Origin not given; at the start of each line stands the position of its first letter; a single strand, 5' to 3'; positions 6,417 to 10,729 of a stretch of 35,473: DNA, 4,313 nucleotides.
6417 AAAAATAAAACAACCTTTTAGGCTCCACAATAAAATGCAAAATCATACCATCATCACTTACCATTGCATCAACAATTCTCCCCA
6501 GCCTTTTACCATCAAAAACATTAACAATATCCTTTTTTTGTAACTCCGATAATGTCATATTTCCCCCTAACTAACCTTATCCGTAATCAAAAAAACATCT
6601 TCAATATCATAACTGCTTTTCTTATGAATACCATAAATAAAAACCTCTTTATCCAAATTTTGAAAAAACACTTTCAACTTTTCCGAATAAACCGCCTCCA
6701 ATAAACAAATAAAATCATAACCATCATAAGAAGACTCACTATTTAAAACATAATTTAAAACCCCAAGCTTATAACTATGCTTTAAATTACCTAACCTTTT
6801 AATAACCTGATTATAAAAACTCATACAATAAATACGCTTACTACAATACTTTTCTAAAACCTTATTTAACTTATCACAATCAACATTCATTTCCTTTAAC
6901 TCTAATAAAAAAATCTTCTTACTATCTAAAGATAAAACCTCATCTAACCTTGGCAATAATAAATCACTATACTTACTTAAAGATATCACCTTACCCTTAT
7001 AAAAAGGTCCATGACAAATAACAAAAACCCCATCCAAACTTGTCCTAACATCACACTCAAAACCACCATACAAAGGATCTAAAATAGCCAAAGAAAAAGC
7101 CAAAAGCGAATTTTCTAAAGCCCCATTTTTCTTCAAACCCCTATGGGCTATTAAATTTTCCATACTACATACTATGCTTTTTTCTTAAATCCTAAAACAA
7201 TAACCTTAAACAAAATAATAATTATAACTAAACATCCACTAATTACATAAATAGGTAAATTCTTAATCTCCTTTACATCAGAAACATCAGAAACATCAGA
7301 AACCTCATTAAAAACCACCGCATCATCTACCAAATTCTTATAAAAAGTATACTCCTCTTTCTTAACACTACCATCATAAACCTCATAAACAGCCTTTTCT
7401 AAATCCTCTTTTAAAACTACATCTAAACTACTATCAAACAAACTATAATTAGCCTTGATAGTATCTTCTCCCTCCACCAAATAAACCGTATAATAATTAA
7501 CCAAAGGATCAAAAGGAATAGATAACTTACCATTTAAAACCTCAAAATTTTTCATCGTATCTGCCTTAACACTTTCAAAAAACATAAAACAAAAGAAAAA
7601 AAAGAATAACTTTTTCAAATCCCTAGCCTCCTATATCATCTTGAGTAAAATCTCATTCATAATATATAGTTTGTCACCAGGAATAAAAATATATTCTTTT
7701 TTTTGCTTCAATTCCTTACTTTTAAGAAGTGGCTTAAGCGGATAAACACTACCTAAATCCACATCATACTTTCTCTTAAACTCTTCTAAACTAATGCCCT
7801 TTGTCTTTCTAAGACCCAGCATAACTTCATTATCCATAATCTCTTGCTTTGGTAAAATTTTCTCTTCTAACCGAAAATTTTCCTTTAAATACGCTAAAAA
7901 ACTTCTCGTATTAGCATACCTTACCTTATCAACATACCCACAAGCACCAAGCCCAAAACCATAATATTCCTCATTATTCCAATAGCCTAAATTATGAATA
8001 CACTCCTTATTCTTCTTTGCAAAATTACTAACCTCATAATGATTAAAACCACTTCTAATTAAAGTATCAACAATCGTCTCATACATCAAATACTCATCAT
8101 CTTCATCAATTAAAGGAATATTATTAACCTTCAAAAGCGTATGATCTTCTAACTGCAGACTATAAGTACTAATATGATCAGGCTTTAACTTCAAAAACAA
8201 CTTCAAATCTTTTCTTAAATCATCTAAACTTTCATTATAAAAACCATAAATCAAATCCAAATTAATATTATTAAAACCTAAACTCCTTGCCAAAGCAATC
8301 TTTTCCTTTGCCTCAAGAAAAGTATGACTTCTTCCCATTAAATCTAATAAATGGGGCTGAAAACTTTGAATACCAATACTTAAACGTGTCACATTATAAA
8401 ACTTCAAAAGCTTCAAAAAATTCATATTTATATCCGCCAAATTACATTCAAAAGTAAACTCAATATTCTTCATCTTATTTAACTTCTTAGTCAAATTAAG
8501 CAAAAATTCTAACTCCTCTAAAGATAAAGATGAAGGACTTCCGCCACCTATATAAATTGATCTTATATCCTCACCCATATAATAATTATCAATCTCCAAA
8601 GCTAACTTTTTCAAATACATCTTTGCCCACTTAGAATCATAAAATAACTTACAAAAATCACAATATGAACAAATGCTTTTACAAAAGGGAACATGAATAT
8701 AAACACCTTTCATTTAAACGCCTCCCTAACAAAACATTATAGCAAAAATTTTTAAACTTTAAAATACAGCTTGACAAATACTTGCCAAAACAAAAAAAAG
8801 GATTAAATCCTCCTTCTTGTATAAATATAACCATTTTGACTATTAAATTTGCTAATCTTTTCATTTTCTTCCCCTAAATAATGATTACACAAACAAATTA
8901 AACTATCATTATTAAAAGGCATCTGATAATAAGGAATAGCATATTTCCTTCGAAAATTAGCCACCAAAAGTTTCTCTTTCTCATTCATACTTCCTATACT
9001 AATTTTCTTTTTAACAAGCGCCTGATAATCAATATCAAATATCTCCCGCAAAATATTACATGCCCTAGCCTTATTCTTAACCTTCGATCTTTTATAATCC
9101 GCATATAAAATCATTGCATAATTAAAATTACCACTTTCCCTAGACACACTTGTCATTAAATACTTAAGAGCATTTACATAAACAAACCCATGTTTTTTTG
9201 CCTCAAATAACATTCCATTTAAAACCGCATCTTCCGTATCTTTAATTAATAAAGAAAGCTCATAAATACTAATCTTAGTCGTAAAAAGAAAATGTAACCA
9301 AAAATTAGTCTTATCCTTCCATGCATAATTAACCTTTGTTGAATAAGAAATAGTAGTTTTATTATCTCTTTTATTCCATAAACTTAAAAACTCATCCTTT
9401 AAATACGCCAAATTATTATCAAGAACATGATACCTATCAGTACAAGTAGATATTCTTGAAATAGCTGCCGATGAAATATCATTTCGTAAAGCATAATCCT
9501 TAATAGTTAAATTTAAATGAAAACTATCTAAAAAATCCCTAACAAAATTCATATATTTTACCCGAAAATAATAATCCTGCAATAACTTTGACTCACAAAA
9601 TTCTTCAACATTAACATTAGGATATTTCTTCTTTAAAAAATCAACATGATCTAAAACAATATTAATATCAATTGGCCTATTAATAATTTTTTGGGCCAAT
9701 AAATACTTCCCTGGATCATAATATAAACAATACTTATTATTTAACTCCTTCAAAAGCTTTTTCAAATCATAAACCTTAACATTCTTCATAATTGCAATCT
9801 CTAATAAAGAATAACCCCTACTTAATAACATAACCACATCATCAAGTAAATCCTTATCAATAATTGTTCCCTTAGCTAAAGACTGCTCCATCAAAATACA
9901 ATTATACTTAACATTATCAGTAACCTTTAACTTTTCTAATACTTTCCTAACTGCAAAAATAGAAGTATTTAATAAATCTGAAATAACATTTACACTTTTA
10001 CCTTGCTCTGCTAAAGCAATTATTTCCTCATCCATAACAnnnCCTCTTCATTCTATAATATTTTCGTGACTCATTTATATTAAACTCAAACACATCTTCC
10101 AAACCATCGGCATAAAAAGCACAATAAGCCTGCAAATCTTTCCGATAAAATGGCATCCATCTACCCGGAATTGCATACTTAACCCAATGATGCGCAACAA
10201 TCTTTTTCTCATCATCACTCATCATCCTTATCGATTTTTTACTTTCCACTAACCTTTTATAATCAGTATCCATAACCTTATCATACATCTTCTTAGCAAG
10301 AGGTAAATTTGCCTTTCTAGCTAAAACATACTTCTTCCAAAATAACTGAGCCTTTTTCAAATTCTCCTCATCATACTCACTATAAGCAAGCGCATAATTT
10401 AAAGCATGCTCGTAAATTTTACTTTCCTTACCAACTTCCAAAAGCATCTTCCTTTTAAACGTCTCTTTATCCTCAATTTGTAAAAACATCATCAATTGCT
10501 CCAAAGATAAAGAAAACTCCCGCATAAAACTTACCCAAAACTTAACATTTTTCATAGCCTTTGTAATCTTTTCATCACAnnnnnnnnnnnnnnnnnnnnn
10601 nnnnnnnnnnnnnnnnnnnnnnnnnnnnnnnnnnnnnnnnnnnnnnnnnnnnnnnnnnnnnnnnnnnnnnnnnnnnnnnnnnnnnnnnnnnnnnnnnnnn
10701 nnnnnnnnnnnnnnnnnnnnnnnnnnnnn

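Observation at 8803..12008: Tandem triplet of paralogous multi-HTH proteins of unrecognised family at the lepA/hemW junction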

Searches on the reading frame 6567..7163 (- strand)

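Call 43: search_protein_families(library=pfam, proteins=[window:6567-7163:-], max_evalue=0.0001)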
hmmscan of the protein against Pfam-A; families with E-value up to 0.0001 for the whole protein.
window:6567-7163:- (198 aa): 1 family
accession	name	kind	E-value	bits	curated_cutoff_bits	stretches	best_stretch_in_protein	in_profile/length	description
PF03009.23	GDPD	-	2.6e-08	34.7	23.6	1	7-53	1-45/244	Glycerophosphoryl diester phosphodiesterase family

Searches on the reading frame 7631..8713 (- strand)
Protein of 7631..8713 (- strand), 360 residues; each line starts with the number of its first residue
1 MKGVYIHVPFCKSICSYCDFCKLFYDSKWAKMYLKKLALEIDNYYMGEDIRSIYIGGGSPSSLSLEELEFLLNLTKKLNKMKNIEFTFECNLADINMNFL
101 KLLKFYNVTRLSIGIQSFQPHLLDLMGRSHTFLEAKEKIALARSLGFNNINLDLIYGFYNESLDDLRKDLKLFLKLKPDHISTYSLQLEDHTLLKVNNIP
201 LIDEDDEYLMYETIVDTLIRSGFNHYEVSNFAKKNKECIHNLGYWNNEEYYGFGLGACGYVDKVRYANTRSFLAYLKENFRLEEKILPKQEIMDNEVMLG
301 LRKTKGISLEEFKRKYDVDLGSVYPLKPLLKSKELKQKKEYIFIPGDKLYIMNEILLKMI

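Call 43: search_protein_families(library=pfam, proteins=[window:7631-8713:-], max_evalue=0.0001)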
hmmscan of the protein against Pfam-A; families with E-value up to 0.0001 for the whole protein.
window:7631-8713:- (360 aa): 2 families
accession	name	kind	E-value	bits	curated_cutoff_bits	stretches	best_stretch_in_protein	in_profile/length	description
PF04055.27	Radical_SAM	-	9.4e-24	84.9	29.5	1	5-172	1-165/166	Radical SAM superfamily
PF06969.22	HemN_C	-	9.1e-07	29.3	24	1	287-337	1-53/67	HemN C-terminal domain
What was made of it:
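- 7631..8713 (-): hemW (radical SAM plus HemN_C), 360 aa. It is the downstream anchor of the slot. Pfam Radical_SAM E=9.4e-24 and HemN_C E=9.1e-7 (call 43).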

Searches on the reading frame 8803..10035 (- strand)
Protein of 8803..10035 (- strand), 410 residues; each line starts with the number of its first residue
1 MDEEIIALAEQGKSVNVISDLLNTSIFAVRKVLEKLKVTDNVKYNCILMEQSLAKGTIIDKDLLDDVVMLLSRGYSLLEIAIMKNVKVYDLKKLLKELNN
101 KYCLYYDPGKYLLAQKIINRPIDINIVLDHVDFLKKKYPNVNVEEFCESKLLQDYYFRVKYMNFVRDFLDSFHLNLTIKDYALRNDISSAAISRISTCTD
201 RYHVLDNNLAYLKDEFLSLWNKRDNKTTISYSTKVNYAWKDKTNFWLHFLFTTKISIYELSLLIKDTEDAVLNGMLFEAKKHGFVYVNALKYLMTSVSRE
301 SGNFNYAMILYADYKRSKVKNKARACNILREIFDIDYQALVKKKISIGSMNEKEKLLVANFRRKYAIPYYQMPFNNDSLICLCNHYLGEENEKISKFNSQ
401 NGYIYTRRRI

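Call 3: search_protein_families(library=pfam, proteins=[window:8803-10035:-], max_evalue=1)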
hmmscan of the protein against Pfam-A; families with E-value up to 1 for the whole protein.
window:8803-10035:- (410 aa): 1 family
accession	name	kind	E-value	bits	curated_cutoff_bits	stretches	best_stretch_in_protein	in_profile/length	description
PF22789.1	DUF4026_C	-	0.11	13.4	27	0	342-404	63-113/114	Protein of unknown function (DUF4026) C-terminal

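Call 47: search_protein_families(library=ncbifam, proteins=[window:8803-10035:-], max_evalue=0.1)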
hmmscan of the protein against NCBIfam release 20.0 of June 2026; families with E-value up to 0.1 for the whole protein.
window:8803-10035:- (410 aa): 1 family
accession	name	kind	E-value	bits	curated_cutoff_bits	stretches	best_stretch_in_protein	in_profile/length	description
NF040595.1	HTH_Cbp1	equivalog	0.00075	19.4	140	1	3-43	53-93/135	CRISPR DNA repeat-binding protein Cbp1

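Call 48: search_protein_families(library=phrogs, proteins=[window:8803-10035:-], max_evalue=0.1)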
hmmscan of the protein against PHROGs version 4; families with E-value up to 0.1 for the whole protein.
window:8803-10035:- (410 aa): 2 families
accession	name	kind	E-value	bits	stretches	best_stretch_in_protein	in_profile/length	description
phrog_323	-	transcription regulation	0.016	15.8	0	2-39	154-191/319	transcriptional regulator, D5-like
phrog_7067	-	head and packaging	0.026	15.7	0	8-34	27-53/56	terminase small subunit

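Call 99: search_protein_families(library=padloc, proteins=[window:8803-10035:-], max_evalue=0.1)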
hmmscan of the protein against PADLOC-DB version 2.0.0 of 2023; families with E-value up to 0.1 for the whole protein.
window:8803-10035:- (410 aa): 0 families
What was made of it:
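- Tried and rejected: No anti-phage defence family matched in PADLOC (call 99).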

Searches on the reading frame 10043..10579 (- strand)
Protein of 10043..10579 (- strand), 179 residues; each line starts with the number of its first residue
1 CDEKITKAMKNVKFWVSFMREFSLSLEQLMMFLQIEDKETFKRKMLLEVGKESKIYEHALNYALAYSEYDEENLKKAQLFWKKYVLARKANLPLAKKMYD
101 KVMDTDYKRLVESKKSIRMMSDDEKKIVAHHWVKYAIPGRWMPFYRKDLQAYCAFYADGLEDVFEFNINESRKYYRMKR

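Call 68: search_solved_structures(query=A3, max_evalue=10)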
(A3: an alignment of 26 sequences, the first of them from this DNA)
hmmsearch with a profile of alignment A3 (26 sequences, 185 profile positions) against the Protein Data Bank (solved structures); distinct sequences matched with E-value up to 10: 3.
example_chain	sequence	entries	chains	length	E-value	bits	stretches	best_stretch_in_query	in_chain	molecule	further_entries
6inr_A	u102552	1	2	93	0.34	14.1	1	35-108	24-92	Putative effector, AYWB SAP54-like protein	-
4mvf_A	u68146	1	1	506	0.66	13.1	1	67-115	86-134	Calcium-dependent protein kinase 2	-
7p01_A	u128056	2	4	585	1.2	12.3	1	57-90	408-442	BaAG2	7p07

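Call 80: predict_structure(alignment_id=A4)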
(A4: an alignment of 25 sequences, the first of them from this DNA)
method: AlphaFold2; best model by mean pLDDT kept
length: 179 residues; sequences in the alignment: 25
mean_pLDDT: 94.6   pTM: 0.87
mean pLDDT of the five models: 94.6, 93.9, 93.6, 93.6, 93.1
residues with pLDDT >= 90: 162; 70-90: 17; 50-70: 0; < 50: 0
segments of 3 or more residues with pLDDT < 50: none
pLDDT, mean of each block of 10 residues (from residue 1): 94 96 96 95 96 94 93 97 97 98 97 96 97 94 94 88 93 87
secondary structure, 60 per line:
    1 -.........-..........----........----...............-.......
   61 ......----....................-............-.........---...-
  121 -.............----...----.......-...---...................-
elements in order: H2-10 H12-21 H26-33 H38-52 H54-66 H71-90 H92-103 H105-113 H122-134 H146-152 H160-178
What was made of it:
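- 10040..11308 (-): B422, a long family member. It comprises module 1 (11117-11308), module 2 (10928-11116), degenerate module 3 (10694-10927), a long linker helix (10580-10693) and the C-terminal helical domain (10043-10579). AF2 of the C-terminal domain alone: pLDDT 94.6, pTM 0.87 (call 80).
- The motif lies in a confidently folded helix rather than a flexible segment (call 80).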

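Call 82: fold_search(model_id=the predicted structure, library=pdb)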
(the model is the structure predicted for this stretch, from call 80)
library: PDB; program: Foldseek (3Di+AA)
matches with E <= 10: 27; with E <= 0.001: 0
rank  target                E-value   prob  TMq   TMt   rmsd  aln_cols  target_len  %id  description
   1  7mwr_B                3.4e+00  0.06  0.18  0.14  16.6       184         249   10  Structure of De Novo designed beta sheet heterodimer LHD101A53/B4 (released 2022-01-19)
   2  2id3_B                3.7e+00  0.05  0.19  0.18  15.7       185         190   11  Crystal structure of transcriptional regulator SCO5951 from Streptomyces coelicolor A3(2) (released 2006-10-17)
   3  2olp_A                3.7e+00  0.04  0.14  0.16  16.5       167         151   11  Structure and ligand selection of hemoglobin II from Lucina pectinata (released 2007-12-18)
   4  4pgi                  3.9e+00  0.04  0.17  0.15  17.3       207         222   13  Insights into Substrate and Metal Binding from the Crystal Structure of Cyanobacterial Aldehyde Deformylating Oxygenase  (released 2015-02-11)
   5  5cwf_B                4.5e+00  0.05  0.18  0.18  15.8       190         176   12  Crystal structure of de novo designed helical repeat protein DHR8 (released 2015-12-16)
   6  2dc3_B                6.0e+00  0.02  0.16  0.17  16.2       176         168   12  Crystal structure of human cytoglobin at 1.68 angstroms resolution (released 2006-05-23)
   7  3u8v_A                6.3e+00  0.06  0.15  0.26  10.2       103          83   12  Three dimensional structure of the Small Metal Binding Protein, SMBP (released 2011-11-09)
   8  6q6p_B                6.6e+00  0.03  0.15  0.17  15.6       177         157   14  Antarctic fish cytoglobin 1 from D.mawsoni (released 2020-01-15)
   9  9r4k                  6.6e+00  0.03  0.16  0.11  15.9       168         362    6  Crystal structure of CtGH76 from Chaetomium thermophilum (released 2025-07-16)
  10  5f3q_A                6.9e+00  0.04  0.22  0.22  16.6       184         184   13  Crystal structure of a noncanonical Dicer protein from Entamoeba histolytica (released 2016-12-14)
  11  8yw6_B                6.9e+00  0.03  0.14  0.16  15.2       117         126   15  Cryo-EM structure of apo human mitochondrial pyruvate carrier in the IMS-open conformation at pH 8.0 (released 2025-03-12)
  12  4rc7_B                6.9e+00  0.02  0.18  0.16  17.5       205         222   11  Crystal structure of cyanobacterial aldehyde-deformylating oxygenase F86YF87Y mutant (released 2014-12-17)
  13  2dc3_A                6.9e+00  0.02  0.17  0.17  15.4       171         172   12  Crystal structure of human cytoglobin at 1.68 angstroms resolution (released 2006-05-23)
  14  7spg                  7.2e+00  0.01  0.14  0.15  15.6       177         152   10  Crystal structure of sperm whale myoglobin variant sMb13(pCaaF) in space group P212121 (released 2022-06-01)
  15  1hda_B                7.6e+00  0.02  0.16  0.17  16.6       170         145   12  A NOVEL ALLOSTERIC MECHANISM IN HAEMOGLOBIN. STRUCTURE OF BOVINE DEOXYHAEMOGLOBIN, ABSENCE OF SPECIFIC CHLORIDE-BINDIN (released 1994-05-31)
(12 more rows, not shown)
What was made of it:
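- On RNPP regulators: The best PDB hit has E=3.4 (call 82).
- The globin-like Foldseek hits to the C-terminal domain are noise (E>3, probability <=0.04, call 82).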
